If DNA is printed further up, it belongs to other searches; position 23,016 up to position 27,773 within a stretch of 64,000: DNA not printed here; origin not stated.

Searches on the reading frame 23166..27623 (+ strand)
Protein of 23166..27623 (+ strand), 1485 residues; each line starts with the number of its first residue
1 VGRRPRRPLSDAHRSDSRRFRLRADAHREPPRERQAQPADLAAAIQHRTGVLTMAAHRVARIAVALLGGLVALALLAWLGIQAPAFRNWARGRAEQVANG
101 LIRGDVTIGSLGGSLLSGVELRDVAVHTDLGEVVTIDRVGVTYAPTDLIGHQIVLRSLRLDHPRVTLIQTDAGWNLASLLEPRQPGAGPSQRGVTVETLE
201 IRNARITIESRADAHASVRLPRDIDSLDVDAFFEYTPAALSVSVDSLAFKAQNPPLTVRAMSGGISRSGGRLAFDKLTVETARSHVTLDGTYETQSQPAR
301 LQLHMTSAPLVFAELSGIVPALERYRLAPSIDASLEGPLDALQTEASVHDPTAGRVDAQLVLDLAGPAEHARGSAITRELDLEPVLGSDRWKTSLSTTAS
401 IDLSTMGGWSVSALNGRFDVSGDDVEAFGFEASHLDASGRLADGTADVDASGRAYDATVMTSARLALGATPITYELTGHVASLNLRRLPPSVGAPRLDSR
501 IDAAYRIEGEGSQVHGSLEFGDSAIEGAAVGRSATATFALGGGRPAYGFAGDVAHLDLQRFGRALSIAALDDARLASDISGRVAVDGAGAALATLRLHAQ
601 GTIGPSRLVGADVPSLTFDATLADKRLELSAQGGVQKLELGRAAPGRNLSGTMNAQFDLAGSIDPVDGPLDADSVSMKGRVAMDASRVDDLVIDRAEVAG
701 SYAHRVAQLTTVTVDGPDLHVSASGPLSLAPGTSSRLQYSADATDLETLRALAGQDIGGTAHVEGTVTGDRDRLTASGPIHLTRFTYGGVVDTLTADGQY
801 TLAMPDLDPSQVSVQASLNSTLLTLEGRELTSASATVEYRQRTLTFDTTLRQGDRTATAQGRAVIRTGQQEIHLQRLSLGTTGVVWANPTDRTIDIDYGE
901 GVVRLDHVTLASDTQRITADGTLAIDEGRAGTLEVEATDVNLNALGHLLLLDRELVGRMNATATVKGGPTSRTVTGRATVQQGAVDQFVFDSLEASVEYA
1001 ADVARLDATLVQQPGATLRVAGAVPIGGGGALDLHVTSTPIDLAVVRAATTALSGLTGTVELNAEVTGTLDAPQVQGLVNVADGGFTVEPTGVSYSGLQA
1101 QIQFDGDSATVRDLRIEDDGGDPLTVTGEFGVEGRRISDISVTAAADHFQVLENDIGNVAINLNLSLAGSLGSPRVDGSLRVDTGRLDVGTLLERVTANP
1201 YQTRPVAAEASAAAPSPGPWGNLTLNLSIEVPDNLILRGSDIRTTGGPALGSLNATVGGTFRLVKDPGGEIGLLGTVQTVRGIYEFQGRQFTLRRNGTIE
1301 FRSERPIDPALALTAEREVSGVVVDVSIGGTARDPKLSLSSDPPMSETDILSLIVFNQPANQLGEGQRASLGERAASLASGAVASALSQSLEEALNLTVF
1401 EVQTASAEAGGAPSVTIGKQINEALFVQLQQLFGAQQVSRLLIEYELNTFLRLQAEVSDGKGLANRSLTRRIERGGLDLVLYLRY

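Call 9: search_protein_families(library=pfam, proteins=[window:23166-27623:+], max_evalue=0.01)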
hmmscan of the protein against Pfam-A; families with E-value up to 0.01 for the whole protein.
window:23166-27623:+ (1485 aa): 4 families
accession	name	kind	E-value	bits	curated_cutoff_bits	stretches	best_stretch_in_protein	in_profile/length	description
PF04357.19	TamB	-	5.5e-52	177.7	22.4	1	1115-1462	4-369/381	TamB, inner membrane protein subunit of TAM complex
PF05359.17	DUF748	-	6.6e-09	34.8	50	1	56-255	11-214/1037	Domain of Unknown Function (DUF748)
PF13116.12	YhdP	-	1.1e-06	27.3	46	1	59-259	7-199/1224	YhdP protein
PF05170.20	AsmA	-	0.0037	16.6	29.8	0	112-189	57-140/607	AsmA family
